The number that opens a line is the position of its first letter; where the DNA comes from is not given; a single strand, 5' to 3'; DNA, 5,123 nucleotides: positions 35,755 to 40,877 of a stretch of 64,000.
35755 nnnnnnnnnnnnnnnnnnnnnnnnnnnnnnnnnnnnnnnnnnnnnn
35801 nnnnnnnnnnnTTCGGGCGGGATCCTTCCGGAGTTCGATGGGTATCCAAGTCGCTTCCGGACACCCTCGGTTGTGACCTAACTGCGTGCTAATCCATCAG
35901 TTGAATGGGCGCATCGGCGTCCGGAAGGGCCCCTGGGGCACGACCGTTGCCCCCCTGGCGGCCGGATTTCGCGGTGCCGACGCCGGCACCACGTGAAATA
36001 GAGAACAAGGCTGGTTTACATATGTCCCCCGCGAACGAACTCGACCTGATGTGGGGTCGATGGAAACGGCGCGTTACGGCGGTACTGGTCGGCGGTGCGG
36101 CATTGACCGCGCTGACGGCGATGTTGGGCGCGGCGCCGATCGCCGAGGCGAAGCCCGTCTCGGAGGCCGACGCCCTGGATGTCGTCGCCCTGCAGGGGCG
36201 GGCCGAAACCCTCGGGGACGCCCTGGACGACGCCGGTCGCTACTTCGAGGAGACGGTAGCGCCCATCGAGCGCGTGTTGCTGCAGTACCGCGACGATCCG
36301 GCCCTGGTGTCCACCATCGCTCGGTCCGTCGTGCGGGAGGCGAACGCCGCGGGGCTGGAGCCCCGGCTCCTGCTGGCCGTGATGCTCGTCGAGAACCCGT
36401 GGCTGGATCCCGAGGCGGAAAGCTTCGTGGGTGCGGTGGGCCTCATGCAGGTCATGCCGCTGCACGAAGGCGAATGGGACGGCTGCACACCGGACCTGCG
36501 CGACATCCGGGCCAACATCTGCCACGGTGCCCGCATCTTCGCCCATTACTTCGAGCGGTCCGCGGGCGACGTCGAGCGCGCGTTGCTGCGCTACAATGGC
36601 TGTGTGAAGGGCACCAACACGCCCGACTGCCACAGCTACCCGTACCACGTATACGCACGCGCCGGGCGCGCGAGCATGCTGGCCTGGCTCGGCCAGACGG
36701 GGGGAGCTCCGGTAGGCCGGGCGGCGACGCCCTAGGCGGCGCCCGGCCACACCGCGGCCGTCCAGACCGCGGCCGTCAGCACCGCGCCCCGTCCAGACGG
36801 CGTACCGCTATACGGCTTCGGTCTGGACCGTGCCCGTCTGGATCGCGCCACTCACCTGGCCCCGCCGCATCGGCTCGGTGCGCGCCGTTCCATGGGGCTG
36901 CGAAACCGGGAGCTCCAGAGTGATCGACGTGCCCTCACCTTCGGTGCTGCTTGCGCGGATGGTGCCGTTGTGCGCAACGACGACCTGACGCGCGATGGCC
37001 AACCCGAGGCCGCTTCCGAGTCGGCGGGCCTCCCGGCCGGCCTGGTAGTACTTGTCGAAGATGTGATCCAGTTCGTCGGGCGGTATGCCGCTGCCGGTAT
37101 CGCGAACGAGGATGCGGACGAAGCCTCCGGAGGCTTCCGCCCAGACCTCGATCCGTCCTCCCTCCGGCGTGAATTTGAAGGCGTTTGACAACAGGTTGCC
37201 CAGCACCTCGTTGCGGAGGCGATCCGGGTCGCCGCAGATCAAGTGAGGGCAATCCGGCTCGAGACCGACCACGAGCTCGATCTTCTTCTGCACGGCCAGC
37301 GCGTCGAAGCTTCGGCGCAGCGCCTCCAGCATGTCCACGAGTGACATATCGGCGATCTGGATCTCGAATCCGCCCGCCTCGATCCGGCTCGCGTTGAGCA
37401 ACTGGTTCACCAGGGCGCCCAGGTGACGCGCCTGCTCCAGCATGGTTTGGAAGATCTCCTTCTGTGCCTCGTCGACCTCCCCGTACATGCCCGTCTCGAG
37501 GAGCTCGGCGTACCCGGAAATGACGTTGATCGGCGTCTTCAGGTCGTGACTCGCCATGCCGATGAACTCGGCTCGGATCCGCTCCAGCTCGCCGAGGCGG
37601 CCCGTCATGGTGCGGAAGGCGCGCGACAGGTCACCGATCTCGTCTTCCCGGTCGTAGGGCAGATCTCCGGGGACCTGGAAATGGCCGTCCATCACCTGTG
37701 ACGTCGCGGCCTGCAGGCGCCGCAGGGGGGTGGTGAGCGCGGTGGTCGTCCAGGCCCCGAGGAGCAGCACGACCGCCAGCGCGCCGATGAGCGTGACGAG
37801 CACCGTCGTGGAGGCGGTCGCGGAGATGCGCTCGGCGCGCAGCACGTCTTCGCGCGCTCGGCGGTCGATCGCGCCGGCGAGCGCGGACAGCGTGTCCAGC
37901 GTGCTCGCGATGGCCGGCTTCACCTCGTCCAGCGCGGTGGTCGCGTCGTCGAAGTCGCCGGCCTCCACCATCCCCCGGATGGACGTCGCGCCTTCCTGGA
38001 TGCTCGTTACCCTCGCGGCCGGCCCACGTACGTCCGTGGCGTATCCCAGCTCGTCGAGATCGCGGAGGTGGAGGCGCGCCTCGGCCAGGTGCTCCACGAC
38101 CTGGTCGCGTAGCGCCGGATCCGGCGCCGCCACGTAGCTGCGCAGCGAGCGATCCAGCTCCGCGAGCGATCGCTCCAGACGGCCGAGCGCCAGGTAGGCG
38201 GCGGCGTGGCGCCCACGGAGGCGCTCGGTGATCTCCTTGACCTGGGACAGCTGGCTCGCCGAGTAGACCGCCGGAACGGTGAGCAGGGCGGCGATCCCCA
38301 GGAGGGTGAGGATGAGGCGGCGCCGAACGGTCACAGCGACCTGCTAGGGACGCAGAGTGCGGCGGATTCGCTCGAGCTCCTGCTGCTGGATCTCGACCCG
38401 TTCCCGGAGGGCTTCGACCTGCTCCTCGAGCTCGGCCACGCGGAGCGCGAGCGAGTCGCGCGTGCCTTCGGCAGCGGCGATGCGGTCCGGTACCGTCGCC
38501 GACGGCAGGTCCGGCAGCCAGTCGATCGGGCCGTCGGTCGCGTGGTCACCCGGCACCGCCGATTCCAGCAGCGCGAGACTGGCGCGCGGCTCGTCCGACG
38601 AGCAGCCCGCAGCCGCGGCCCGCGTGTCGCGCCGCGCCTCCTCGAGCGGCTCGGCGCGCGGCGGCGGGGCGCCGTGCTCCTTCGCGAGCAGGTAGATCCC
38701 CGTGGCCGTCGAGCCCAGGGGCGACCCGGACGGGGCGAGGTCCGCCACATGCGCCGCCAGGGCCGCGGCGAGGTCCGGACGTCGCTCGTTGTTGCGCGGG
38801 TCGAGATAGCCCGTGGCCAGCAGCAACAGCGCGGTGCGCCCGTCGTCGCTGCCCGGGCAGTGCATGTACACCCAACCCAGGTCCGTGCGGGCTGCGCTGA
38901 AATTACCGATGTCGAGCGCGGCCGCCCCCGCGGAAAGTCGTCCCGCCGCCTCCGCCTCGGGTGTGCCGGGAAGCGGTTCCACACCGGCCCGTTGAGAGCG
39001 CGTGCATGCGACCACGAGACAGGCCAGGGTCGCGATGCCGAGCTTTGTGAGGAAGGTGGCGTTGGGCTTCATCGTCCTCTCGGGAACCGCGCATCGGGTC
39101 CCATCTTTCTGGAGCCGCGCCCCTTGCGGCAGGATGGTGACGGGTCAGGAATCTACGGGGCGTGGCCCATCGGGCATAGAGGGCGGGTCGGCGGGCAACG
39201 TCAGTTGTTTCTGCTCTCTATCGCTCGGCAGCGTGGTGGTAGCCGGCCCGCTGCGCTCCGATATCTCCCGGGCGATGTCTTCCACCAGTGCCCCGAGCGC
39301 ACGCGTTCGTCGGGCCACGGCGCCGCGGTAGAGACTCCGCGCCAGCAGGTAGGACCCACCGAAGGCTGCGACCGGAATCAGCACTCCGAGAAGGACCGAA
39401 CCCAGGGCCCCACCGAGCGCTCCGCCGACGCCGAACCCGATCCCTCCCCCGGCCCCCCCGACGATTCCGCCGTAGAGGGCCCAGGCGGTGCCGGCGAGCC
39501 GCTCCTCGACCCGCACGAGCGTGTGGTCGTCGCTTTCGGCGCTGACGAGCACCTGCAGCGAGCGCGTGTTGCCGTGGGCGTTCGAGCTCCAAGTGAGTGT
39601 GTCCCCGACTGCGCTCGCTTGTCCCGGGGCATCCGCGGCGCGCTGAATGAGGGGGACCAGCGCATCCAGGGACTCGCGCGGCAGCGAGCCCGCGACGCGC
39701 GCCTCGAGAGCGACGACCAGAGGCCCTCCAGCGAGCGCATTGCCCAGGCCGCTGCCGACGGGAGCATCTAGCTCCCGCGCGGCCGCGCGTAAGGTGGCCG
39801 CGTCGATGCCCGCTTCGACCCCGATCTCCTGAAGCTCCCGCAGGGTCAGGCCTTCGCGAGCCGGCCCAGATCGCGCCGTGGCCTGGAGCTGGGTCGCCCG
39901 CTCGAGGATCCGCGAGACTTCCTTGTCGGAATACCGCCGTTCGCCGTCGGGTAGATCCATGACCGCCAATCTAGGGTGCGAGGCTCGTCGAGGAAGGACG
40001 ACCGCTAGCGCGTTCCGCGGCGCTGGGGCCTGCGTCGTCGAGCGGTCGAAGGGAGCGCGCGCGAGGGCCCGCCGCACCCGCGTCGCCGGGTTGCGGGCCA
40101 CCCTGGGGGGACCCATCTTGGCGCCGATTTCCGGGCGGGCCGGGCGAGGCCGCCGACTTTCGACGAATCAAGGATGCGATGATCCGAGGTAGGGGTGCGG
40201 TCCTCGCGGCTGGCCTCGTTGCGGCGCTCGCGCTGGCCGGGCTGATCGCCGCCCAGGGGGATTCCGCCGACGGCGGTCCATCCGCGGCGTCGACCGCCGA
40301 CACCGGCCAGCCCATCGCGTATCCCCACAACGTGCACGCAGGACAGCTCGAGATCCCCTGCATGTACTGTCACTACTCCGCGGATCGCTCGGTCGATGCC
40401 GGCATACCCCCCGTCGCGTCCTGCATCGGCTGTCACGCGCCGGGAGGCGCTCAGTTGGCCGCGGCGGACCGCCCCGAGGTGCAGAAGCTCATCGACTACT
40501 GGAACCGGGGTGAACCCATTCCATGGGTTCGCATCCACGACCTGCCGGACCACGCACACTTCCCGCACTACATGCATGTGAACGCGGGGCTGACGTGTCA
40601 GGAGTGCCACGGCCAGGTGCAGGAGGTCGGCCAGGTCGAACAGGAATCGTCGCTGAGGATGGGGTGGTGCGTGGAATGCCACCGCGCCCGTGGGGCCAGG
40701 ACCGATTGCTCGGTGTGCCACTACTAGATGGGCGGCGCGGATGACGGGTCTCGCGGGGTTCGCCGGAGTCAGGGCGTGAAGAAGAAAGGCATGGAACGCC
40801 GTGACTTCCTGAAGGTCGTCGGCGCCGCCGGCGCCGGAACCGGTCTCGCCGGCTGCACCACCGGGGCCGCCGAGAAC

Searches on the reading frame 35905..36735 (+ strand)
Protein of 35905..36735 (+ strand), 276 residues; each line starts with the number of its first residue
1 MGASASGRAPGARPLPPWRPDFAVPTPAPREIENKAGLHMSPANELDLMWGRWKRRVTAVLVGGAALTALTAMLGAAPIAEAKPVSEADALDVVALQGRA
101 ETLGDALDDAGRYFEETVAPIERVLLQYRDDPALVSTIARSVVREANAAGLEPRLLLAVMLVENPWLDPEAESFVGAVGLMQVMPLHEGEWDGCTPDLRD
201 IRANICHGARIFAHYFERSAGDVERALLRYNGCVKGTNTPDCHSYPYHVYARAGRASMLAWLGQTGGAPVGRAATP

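Call 77: search_protein_families(library=pfam, proteins=[window:35905-36735:+], max_evalue=0.001)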
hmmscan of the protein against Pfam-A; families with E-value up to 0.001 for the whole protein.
window:35905-36735:+ (276 aa): 1 family
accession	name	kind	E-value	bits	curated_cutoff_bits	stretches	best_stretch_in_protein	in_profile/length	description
PF01464.25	SLT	-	4.7e-10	39.5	21.3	1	145-232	6-96/117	Transglycosylase SLT domain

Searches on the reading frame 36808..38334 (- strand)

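Call 77: search_protein_families(library=pfam, proteins=[window:36808-38334:-], max_evalue=0.001)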
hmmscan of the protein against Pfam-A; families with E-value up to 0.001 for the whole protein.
window:36808-38334:- (508 aa): 3 families
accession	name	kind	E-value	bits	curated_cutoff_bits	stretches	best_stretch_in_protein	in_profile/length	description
PF02518.31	HATPase_c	-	1.6e-29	103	26.4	1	368-478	1-110/111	Histidine kinase-, DNA gyrase B-, and HSP90-like ATPase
PF00512.31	HisKA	-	4.5e-19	68.7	26.9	1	254-321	2-66/66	His Kinase A (phospho-acceptor) domain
PF00672.30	HAMP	-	8.2e-13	48.9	25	1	196-247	2-51/53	HAMP domain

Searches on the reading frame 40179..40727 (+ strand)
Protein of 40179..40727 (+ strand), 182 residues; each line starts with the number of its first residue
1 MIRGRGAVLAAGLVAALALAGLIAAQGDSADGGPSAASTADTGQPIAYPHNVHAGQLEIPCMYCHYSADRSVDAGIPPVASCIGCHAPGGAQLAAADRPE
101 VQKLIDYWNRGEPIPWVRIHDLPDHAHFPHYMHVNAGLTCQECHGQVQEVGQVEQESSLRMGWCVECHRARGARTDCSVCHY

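Call 77: search_protein_families(library=pfam, proteins=[window:40179-40727:+], max_evalue=0.001)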
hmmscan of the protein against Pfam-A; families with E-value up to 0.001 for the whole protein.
window:40179-40727:+ (182 aa): 3 families
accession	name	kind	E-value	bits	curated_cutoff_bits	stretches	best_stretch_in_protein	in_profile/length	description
PF14522.11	Cytochrome_C7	-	8e-10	38.9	24.8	1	127-181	2-66/67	Cytochrome c7 and related cytochrome c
PF14537.11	Cytochrom_c3_2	-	1.5e-06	29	25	1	132-170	1-35/79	Cytochrome c3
PF02085.21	Cytochrom_CIII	-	3.7e-05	24.4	22.9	0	35-87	10-54/101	Class III cytochrome C family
